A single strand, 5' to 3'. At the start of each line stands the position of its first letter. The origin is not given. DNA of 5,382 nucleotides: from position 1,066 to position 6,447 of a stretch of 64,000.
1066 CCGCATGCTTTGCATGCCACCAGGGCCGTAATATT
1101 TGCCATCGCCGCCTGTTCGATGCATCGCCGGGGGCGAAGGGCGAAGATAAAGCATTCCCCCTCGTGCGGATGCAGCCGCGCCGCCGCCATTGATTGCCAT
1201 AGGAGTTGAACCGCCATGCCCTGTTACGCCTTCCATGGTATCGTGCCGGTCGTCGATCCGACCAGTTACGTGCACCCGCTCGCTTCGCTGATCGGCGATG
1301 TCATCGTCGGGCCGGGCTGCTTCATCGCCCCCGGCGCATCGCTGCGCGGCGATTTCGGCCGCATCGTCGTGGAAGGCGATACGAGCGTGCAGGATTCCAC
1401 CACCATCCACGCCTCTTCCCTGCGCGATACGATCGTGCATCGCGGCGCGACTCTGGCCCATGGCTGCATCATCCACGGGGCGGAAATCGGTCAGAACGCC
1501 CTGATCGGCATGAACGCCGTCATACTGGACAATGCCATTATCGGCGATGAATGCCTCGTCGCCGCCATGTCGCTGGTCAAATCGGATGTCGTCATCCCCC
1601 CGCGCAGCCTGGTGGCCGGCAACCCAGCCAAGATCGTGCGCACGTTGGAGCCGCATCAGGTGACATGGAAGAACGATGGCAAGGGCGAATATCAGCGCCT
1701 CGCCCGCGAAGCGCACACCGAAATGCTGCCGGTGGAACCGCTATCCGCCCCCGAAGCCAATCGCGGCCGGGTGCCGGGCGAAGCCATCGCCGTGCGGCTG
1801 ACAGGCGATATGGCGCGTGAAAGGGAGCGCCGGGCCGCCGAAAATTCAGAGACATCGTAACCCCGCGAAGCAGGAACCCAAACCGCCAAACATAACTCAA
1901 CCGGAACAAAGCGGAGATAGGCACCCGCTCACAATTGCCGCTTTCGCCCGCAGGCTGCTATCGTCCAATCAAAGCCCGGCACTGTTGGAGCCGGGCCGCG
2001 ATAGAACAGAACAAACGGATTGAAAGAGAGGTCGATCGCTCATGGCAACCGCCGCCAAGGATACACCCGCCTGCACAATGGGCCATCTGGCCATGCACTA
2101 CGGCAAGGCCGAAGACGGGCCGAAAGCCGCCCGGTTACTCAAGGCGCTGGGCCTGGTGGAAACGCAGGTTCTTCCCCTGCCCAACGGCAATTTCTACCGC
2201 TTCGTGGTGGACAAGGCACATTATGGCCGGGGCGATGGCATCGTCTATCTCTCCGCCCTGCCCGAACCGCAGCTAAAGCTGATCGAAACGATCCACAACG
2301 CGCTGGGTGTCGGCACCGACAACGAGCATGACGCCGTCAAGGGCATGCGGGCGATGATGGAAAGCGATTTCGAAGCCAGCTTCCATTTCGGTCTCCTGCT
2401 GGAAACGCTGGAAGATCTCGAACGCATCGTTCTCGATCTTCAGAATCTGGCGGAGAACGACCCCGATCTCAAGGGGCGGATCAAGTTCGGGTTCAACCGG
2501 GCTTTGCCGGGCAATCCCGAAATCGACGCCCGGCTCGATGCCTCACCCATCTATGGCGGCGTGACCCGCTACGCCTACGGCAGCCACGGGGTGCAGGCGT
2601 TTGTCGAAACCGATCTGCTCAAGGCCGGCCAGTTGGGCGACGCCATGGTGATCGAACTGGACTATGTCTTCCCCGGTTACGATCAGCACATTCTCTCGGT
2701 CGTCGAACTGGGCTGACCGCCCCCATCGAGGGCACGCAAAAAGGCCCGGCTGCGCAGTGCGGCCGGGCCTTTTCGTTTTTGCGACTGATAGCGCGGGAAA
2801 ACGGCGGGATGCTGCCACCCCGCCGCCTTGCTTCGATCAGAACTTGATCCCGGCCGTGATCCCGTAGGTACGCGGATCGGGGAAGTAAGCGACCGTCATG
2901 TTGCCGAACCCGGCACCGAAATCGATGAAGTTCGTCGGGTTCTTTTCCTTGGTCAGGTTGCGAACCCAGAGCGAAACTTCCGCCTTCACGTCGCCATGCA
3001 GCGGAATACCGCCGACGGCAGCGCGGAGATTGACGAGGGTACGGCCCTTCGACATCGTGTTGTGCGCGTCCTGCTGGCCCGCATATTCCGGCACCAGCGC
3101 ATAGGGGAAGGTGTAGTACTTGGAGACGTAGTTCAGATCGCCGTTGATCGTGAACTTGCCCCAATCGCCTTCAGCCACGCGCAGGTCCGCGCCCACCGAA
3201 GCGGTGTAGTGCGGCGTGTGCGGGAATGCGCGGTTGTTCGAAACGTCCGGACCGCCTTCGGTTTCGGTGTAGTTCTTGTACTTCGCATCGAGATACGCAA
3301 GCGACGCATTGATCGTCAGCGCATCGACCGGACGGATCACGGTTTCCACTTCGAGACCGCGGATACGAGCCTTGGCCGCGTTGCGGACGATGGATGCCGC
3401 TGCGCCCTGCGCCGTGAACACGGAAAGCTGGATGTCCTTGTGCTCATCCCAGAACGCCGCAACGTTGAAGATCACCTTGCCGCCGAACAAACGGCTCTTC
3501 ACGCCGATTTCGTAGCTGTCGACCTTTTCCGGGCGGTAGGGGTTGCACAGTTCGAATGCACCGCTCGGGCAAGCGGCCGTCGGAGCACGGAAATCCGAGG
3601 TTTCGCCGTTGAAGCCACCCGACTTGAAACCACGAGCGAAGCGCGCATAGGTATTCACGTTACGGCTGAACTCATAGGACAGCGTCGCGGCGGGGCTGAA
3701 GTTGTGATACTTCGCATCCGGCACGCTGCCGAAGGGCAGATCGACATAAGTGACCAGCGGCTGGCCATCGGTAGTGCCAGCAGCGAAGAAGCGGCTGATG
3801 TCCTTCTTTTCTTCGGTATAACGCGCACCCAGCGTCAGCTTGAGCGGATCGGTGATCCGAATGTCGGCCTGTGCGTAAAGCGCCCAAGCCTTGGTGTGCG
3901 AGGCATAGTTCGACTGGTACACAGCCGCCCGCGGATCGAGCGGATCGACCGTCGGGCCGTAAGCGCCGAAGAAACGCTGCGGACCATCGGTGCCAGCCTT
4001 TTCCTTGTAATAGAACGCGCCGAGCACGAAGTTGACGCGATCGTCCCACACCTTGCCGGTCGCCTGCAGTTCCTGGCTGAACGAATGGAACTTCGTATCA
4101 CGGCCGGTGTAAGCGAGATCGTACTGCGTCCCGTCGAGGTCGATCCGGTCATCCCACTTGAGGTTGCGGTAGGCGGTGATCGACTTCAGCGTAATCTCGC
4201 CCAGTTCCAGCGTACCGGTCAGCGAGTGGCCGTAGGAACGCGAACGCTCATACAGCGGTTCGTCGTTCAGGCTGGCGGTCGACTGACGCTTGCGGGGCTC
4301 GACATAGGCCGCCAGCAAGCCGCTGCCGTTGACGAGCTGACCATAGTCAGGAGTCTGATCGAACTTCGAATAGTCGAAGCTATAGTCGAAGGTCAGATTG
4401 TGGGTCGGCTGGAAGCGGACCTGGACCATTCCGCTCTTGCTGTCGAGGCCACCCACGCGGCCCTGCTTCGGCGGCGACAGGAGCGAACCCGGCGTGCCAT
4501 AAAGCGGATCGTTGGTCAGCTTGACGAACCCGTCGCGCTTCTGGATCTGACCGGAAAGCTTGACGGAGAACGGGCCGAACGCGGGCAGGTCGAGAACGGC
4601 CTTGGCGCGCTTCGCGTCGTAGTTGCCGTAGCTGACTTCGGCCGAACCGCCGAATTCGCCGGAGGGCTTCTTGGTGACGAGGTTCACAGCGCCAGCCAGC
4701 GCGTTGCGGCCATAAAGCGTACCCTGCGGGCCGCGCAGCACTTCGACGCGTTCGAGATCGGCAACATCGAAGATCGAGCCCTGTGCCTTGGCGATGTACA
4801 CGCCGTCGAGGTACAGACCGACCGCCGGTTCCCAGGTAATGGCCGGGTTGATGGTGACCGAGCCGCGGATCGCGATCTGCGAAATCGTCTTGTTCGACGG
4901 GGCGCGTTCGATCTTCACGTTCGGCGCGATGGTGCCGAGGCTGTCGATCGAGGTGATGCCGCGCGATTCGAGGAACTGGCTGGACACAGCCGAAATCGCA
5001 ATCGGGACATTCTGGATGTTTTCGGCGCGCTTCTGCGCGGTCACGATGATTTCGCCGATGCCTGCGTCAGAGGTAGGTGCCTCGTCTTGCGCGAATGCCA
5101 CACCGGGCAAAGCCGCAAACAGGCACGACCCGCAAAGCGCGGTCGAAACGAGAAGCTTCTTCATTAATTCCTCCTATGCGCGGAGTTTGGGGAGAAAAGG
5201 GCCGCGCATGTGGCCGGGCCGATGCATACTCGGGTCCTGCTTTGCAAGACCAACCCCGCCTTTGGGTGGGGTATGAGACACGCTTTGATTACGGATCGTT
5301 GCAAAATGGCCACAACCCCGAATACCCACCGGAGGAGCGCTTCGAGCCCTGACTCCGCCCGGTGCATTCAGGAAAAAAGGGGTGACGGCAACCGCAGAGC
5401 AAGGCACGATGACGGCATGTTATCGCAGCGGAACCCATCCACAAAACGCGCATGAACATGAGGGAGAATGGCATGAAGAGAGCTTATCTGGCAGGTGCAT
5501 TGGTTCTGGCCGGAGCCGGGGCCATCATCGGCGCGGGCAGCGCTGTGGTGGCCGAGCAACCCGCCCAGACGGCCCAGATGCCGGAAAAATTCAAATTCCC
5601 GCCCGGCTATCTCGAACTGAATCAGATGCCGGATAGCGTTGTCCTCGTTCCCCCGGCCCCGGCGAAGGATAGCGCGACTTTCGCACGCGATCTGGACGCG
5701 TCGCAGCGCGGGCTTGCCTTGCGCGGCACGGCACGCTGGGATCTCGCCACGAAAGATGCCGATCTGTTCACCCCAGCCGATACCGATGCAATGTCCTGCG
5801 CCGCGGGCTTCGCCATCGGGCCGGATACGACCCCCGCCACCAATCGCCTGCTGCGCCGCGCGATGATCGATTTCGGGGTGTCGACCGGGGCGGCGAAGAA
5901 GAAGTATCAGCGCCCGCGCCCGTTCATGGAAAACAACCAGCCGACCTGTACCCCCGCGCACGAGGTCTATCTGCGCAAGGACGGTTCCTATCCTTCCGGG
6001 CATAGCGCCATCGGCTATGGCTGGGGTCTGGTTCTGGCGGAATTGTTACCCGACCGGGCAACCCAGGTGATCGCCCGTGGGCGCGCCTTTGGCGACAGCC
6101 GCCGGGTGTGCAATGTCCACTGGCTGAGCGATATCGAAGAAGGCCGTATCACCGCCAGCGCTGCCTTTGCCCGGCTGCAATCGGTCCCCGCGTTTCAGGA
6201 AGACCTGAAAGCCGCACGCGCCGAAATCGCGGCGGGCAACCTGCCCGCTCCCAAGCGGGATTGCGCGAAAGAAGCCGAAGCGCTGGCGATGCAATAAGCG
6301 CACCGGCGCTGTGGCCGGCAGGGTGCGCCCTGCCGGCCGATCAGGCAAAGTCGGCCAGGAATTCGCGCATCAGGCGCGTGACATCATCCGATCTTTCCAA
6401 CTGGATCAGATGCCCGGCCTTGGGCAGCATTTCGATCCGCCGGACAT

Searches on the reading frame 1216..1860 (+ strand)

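Call 99: search_protein_families(library=pfam, proteins=[window:1216-1860:+], max_evalue=0.00001)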
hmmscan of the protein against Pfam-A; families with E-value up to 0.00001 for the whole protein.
window:1216-1860:+ (214 aa): 2 families
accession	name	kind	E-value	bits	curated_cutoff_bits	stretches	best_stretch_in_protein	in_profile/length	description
PF00132.30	Hexapep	-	5.3e-18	64.3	27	1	88-122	1-35/36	Bacterial transferase hexapeptide (six repeats)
PF25084.1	LbH_EIF2B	-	1.6e-06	28.5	54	1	50-130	22-102/105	EIF2B subunit epsilon LbH domain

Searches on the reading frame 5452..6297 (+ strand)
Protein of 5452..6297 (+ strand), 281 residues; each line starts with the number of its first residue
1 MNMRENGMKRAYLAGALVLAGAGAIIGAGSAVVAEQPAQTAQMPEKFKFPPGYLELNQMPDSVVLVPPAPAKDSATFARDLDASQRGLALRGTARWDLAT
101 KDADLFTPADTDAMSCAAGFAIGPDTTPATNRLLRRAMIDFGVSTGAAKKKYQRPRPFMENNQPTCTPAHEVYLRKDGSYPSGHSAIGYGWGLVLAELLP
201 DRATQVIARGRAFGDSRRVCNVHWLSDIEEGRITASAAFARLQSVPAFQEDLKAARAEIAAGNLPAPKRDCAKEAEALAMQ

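Call 99: search_protein_families(library=pfam, proteins=[window:5452-6297:+], max_evalue=0.00001)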
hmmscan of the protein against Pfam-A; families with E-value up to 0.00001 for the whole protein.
window:5452-6297:+ (281 aa): 1 family
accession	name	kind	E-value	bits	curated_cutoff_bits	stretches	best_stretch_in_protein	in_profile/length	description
PF01569.27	PAP2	-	5.9e-15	55.6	27.2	1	142-237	13-116/130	PAP2 superfamily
